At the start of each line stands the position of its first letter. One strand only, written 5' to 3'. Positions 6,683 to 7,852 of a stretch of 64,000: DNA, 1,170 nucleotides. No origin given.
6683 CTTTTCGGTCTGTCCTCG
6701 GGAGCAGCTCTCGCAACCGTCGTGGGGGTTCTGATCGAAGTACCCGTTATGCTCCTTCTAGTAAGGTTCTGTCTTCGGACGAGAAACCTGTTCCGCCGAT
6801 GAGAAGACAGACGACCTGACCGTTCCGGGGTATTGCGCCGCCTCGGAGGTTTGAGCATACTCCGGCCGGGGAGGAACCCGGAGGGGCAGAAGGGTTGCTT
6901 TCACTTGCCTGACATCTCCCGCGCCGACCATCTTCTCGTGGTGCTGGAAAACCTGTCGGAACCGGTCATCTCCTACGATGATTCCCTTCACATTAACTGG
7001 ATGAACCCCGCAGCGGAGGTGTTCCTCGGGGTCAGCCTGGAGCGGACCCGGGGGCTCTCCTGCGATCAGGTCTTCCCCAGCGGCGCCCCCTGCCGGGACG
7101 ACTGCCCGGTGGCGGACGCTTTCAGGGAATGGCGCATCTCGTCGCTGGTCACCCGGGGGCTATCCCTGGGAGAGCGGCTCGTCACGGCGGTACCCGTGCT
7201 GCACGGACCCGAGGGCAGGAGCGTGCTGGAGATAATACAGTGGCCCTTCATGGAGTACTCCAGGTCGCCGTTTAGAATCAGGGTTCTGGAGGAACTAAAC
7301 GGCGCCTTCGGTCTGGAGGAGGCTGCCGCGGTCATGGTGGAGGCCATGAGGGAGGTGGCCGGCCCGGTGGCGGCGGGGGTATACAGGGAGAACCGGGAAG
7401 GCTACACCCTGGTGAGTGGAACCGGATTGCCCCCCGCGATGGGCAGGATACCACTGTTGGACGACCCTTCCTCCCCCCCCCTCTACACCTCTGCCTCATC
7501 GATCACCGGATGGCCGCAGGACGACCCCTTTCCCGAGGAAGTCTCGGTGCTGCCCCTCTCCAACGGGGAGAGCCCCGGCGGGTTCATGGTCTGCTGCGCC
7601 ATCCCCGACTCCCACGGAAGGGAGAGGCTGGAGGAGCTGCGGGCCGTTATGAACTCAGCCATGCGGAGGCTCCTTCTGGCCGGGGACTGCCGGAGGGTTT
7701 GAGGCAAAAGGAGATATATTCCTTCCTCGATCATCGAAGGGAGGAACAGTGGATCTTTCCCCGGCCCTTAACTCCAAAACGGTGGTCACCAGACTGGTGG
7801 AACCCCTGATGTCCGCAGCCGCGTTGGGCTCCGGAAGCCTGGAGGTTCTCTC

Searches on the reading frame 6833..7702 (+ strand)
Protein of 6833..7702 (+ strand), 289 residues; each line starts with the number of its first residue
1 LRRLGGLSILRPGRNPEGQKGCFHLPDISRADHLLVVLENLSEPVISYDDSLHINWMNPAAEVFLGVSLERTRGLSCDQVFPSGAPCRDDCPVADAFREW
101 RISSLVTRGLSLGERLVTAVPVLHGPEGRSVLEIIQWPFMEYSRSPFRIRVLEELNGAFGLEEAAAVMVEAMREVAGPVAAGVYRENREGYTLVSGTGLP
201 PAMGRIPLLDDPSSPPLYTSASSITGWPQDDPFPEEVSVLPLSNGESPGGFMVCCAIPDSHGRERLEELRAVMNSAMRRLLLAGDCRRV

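Call 35: search_protein_families(library=pfam, proteins=[window:6833-7702:+], max_evalue=0.001)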
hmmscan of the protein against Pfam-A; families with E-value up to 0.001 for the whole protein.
window:6833-7702:+ (289 aa): 3 families
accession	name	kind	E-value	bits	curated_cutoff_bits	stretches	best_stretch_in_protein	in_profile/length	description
PF08448.16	PAS_4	-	4.5e-05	24.1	23.1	1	38-99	1-62/110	PAS fold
PF13188.13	PAS_8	-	7.2e-05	23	21.8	1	37-89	6-55/65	PAS domain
PF00989.32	PAS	-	0.00048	20.5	22.6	0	34-75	3-44/113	PAS fold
